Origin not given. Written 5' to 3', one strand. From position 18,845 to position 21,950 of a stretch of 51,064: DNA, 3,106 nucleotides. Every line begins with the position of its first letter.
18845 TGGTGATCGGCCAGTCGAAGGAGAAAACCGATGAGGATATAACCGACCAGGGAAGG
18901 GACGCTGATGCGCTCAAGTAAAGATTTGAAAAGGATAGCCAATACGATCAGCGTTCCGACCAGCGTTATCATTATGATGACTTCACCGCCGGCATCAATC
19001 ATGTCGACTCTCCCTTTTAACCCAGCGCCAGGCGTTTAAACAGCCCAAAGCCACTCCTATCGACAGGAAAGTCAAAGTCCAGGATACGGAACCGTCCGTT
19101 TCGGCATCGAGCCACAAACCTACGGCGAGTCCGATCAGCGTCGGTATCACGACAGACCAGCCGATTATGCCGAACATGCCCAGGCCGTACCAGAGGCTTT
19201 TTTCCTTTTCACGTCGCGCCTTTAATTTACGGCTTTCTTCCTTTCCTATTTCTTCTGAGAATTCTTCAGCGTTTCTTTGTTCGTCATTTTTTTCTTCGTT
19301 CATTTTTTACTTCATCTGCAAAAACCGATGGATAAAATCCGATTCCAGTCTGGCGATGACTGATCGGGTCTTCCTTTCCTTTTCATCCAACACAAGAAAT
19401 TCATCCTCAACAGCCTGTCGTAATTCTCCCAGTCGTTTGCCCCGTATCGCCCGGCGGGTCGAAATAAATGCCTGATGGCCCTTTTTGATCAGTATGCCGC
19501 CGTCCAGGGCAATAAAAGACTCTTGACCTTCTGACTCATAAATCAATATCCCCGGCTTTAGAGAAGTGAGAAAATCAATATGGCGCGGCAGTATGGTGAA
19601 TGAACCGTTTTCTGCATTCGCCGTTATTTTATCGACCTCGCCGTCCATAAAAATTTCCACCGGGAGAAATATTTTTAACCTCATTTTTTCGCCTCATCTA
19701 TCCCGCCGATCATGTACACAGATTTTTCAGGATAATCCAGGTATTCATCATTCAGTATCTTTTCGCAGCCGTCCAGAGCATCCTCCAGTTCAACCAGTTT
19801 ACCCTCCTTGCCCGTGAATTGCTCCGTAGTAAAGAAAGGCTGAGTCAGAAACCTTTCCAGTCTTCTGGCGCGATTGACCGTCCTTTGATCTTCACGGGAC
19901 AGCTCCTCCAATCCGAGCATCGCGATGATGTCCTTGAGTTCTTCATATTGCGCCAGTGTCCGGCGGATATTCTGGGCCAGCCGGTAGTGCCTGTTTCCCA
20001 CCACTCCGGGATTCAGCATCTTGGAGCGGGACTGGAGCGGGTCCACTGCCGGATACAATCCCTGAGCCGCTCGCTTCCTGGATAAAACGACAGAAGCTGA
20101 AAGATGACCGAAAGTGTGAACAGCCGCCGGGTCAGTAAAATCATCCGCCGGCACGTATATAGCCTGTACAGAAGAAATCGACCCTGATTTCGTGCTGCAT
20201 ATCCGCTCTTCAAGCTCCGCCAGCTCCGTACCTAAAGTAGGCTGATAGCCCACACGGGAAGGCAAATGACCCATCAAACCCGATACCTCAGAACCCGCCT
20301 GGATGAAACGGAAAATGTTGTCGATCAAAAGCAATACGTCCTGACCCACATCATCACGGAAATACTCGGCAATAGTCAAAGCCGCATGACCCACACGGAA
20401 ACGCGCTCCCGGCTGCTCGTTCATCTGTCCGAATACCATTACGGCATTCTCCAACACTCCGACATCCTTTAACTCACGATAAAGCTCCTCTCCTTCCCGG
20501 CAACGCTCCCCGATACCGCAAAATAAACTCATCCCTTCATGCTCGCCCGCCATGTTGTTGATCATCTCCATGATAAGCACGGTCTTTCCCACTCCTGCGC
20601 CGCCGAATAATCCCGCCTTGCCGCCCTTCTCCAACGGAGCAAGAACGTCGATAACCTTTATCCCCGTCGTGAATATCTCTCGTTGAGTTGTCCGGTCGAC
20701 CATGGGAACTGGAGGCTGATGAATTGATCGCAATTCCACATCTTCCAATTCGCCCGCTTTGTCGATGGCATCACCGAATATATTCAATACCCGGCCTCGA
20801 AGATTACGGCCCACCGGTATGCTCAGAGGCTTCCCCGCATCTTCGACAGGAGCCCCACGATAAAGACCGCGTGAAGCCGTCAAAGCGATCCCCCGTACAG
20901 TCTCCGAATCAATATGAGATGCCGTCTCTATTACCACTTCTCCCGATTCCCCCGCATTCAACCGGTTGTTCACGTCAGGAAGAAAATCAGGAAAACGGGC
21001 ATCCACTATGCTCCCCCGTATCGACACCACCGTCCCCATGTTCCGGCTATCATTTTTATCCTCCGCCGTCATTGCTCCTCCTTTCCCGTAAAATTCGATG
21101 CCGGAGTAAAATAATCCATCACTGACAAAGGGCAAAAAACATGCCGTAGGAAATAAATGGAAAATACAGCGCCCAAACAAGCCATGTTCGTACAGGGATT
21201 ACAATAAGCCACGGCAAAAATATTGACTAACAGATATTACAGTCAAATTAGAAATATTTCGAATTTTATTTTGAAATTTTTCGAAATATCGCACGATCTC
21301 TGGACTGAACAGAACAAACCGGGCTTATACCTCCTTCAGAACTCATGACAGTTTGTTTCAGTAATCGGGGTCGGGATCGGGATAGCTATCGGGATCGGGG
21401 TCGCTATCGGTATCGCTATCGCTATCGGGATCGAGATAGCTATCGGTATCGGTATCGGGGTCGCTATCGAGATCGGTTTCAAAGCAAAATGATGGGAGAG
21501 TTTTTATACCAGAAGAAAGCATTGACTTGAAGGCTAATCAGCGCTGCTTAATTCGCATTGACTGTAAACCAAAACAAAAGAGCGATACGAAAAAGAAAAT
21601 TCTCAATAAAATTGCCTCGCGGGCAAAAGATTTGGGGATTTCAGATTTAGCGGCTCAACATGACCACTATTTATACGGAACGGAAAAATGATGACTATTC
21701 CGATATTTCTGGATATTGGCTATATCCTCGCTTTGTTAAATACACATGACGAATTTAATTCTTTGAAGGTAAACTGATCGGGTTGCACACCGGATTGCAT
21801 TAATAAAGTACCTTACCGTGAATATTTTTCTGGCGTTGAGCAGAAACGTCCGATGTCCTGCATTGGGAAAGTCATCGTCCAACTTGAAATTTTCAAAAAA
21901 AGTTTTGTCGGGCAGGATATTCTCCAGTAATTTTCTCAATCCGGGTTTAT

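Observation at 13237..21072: Complete N-type ATPase operon whose c subunit carries a full Na+-ligand set plus a second helix-1 glutamate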

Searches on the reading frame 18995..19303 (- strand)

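Call 3: search_protein_families(library=pfam, proteins=[window:18995-19303:-], max_evalue=0.01)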
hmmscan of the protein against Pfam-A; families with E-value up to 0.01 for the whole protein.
window:18995-19303:- (102 aa): 2 families
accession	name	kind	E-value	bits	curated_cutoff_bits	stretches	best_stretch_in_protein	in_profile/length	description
PF09527.15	ATPase_gene1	-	3e-15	56.4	26.6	1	41-94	1-54/54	Putative F0F1-ATPase subunit Ca2+/Mg2+ transporter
PF20177.3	DUF6542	-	0.0021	18.5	27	1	45-98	1-51/123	Domain of unknown function (DUF6542)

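Call 4: search_protein_families(library=ncbifam, proteins=[window:18995-19303:-], max_evalue=0.01)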
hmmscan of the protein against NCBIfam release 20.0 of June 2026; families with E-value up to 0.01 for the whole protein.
window:18995-19303:- (102 aa): 1 family
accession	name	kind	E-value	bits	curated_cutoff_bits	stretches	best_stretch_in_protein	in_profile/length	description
TIGR02230.1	ATPase_gene1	hypoth_equivalog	2.1e-37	127.4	46.7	1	3-98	3-99/100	putative F0F1-ATPase subunit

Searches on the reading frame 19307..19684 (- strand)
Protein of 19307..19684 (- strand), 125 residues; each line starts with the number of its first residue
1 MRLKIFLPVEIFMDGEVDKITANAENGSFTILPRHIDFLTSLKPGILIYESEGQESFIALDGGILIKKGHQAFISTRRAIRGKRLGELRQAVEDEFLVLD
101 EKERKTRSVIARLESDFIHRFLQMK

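Call 3: search_protein_families(library=pfam, proteins=[window:19307-19684:-], max_evalue=0.01)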
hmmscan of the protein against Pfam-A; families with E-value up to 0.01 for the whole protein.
window:19307-19684:- (125 aa): 1 family
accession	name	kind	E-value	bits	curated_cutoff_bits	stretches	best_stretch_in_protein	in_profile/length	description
PF02823.21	ATP-synt_DE_N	-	6.3e-19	68.2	27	1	1-79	1-80/80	ATP synthase, Delta/Epsilon chain, beta-sandwich domain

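Call 4: search_protein_families(library=ncbifam, proteins=[window:19307-19684:-], max_evalue=0.01)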
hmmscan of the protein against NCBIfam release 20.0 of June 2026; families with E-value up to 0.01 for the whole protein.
window:19307-19684:- (125 aa): 18 families
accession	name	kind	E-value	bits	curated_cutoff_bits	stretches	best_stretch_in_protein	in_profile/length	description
NF004871.0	PRK06228.1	equivalog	5.9e-47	158.8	135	1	1-125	5-131/133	F0F1 ATP synthase subunit epsilon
TIGR03166.1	alt_F1F0_F1_eps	hypoth_equivalog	1.8e-40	137.7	100.1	1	2-121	1-122/122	alternate F1F0 ATPase, F1 subunit epsilon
NF009981.0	PRK13447.1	equivalog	1.8e-21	76.4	160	1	1-122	5-129/151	F0F1 ATP synthase subunit epsilon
NF009980.0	PRK13446.1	equivalog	8.1e-13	48.5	129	1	1-65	5-69/136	F0F1 ATP synthase subunit epsilon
TIGR01216.1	ATP_synt_epsi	equivalog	7.3e-12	45.4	67.25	1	2-85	3-87/130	ATP synthase F1 subunit epsilon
NF001847.0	PRK00571.1-4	equivalog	1.3e-10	41.1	135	1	11-89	15-93/139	F0F1 ATP synthase subunit epsilon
NF009984.0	PRK13450.1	equivalog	4e-09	36.5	164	1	1-65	5-70/133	F0F1 ATP synthase subunit epsilon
NF011322.0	PRK14735.1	equivalog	3.6e-08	33.4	202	1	4-119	6-121/139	F0F1 ATP synthase subunit epsilon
NF001846.0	PRK00571.1-3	equivalog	2.5e-07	31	132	1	2-75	5-79/137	F0F1 ATP synthase subunit epsilon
NF009985.0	PRK13451.1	equivalog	4.4e-07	30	112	1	1-80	1-80/101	F0F1 ATP synthase subunit epsilon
NF009979.0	PRK13444.1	equivalog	4.7e-07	30.2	163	1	3-77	8-82/127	F0F1 ATP synthase subunit epsilon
NF011323.0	PRK14736.1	subfamily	5.5e-06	26.4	145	1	7-81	10-85/133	F0F1 ATP synthase subunit epsilon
NF002403.0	PRK01474.1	equivalog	2.1e-05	25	131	1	2-81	6-88/112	F0F1 ATP synthase subunit epsilon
NF009982.0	PRK13448.1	equivalog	4.9e-05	23.5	146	1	5-64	8-67/135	F0F1 ATP synthase subunit epsilon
NF001851.0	PRK00571.2-4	equivalog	8.2e-05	22.7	131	1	8-64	12-69/135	F0F1 ATP synthase subunit epsilon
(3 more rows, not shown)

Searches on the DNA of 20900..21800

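Call 74: search_rna_families(source=window, start=20900, end=21800, threshold=evalue, max_evalue=5)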
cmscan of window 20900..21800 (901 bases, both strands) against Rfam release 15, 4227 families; matches with E-value up to 5: 2.
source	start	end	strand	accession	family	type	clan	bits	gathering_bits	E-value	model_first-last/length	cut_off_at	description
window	21624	21657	+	RF02129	GNAS-AS1_3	Gene; lncRNA;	-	21.2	42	0.02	1-38/38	no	GNAS antisense RNA 1 conserved region 3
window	21256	21294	-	RF04139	MIR841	Gene; miRNA;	-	15.9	200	2.2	92-130/212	no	MIR841 microRNA precursor family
